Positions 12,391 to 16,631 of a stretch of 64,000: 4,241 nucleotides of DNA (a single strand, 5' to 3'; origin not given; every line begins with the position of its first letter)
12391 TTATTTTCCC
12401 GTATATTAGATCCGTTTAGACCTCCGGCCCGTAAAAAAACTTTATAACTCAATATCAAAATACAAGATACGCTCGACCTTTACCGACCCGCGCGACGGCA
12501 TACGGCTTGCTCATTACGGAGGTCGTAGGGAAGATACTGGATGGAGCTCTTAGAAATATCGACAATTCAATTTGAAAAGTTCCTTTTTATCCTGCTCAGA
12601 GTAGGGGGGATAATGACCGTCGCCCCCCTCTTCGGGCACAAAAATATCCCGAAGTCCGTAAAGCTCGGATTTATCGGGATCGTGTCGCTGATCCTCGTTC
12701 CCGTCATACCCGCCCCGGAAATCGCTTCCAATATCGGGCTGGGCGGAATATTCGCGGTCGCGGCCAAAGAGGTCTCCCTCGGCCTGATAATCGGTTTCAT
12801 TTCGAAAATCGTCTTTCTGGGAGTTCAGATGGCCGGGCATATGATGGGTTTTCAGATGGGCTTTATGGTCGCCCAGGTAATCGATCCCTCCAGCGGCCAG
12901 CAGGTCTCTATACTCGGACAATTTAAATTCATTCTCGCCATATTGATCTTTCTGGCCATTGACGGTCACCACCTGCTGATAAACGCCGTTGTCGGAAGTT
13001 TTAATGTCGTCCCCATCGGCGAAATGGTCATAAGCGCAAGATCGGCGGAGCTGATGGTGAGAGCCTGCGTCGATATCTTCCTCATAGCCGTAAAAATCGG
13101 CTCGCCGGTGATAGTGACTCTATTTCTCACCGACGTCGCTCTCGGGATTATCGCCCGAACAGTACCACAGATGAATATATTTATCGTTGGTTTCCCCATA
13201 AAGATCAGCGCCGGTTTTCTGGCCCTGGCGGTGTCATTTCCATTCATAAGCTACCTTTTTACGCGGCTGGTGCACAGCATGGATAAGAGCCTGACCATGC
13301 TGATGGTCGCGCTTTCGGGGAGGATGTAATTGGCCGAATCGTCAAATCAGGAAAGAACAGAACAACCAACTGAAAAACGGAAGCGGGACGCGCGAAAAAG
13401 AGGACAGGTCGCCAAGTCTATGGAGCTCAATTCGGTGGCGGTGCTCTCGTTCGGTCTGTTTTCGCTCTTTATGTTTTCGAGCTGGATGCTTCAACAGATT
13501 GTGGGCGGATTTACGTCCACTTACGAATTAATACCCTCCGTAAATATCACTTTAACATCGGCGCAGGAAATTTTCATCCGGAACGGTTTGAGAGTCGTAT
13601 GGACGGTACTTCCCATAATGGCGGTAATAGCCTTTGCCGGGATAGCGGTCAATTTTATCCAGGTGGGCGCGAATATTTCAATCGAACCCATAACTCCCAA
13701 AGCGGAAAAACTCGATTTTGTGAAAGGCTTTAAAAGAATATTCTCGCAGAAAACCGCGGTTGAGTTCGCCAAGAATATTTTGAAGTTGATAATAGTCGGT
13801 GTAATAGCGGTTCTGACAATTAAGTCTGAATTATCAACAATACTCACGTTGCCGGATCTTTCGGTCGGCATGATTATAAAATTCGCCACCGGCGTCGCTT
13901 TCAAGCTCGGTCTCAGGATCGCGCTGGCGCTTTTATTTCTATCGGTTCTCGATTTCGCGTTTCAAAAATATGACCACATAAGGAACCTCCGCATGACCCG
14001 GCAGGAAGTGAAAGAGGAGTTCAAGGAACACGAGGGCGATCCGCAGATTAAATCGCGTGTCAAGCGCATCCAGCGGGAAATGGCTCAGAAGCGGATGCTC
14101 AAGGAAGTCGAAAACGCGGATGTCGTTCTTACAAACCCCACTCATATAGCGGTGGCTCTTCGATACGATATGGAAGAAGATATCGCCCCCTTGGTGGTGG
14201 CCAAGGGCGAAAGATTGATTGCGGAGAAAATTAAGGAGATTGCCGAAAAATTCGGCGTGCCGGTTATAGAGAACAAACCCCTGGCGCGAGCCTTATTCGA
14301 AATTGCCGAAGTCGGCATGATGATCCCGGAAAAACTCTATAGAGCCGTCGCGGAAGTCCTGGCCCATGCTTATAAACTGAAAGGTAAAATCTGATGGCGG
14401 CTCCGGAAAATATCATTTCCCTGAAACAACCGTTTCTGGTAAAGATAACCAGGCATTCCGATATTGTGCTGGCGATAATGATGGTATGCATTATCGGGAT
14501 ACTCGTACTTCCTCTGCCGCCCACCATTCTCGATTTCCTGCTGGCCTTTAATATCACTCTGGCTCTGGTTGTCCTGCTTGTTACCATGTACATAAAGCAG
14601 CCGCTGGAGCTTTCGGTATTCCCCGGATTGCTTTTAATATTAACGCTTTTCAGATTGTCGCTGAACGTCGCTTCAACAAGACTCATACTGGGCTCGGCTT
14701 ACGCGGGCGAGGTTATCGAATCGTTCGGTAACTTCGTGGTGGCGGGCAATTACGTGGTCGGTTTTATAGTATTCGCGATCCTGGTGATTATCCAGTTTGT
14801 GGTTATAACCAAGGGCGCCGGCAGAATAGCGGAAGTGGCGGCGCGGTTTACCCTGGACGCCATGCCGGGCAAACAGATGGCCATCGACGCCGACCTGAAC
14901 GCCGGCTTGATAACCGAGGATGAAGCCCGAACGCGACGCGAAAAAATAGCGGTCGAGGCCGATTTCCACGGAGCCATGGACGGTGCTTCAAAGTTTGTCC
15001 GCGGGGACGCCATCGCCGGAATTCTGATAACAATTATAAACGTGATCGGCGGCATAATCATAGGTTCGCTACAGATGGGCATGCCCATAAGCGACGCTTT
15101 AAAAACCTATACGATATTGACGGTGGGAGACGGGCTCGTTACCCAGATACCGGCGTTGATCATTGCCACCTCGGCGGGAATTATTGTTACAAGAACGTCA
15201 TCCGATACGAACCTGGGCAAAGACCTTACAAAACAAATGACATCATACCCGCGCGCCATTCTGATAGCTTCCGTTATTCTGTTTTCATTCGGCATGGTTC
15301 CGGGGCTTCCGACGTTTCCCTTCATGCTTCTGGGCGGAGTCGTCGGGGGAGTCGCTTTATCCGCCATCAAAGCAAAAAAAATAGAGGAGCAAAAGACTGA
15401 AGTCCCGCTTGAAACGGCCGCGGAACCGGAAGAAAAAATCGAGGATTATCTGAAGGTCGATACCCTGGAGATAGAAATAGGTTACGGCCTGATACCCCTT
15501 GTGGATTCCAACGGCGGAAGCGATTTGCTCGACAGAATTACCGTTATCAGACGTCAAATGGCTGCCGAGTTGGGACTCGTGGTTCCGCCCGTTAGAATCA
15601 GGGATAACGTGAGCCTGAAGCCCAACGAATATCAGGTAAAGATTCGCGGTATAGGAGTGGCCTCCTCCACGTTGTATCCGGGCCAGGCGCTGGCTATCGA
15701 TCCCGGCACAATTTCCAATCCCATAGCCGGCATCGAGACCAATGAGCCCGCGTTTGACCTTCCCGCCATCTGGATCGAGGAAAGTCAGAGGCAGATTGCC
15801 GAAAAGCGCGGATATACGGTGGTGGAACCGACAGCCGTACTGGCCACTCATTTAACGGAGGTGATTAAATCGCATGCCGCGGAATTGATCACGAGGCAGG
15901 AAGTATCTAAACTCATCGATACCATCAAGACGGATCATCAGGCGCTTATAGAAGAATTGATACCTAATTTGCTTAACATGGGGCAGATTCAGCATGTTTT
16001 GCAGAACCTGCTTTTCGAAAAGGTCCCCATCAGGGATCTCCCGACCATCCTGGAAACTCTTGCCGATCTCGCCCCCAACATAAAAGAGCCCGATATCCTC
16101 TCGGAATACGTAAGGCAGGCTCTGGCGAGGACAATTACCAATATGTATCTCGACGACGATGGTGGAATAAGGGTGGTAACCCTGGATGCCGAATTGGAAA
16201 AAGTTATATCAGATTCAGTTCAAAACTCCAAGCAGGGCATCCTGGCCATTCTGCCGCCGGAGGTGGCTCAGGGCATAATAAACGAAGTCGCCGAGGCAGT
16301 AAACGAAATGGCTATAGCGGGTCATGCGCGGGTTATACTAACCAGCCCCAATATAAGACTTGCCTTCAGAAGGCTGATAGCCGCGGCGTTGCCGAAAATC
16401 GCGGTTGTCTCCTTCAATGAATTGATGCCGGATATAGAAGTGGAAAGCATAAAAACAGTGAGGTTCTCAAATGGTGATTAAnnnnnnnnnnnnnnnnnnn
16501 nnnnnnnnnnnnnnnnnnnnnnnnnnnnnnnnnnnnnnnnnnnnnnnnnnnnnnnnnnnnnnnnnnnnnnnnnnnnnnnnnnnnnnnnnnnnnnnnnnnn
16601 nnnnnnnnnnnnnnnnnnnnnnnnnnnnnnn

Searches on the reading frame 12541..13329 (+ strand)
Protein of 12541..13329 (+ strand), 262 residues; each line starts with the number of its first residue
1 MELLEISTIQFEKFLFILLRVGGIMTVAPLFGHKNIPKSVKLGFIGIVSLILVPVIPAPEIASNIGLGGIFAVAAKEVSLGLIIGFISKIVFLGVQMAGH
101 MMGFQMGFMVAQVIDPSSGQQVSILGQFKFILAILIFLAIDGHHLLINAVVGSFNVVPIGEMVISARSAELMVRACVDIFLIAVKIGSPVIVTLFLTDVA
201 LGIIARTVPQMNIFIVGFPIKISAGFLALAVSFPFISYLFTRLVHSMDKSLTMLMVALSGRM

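Call 12: search_protein_families(library=pfam, proteins=[window:12541-13329:+], max_evalue=0.001)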
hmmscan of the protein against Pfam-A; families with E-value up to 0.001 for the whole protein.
window:12541-13329:+ (262 aa): 1 family
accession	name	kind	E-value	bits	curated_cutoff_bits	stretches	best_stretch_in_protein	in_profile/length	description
PF01311.25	Bac_export_1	-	1.2e-69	234.9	27.8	1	13-246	3-229/230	Bacterial export proteins, family 1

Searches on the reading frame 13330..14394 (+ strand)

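Call 12: search_protein_families(library=pfam, proteins=[window:13330-14394:+], max_evalue=0.001)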
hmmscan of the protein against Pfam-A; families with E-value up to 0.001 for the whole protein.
window:13330-14394:+ (354 aa): 1 family
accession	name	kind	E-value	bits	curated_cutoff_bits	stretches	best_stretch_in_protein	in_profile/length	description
PF01312.24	Bac_export_2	-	3.7e-124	414.8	24.4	1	7-346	1-334/335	FlhB HrpN YscU SpaS Family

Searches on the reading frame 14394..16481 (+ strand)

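Call 12: search_protein_families(library=pfam, proteins=[window:14394-16481:+], max_evalue=0.001)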
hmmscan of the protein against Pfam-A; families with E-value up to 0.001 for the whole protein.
window:14394-16481:+ (695 aa): 1 family
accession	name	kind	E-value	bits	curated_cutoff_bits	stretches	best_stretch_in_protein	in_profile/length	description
PF00771.25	FHIPEP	-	4.2e-274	911.5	29.1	1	33-681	1-656/657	FHIPEP family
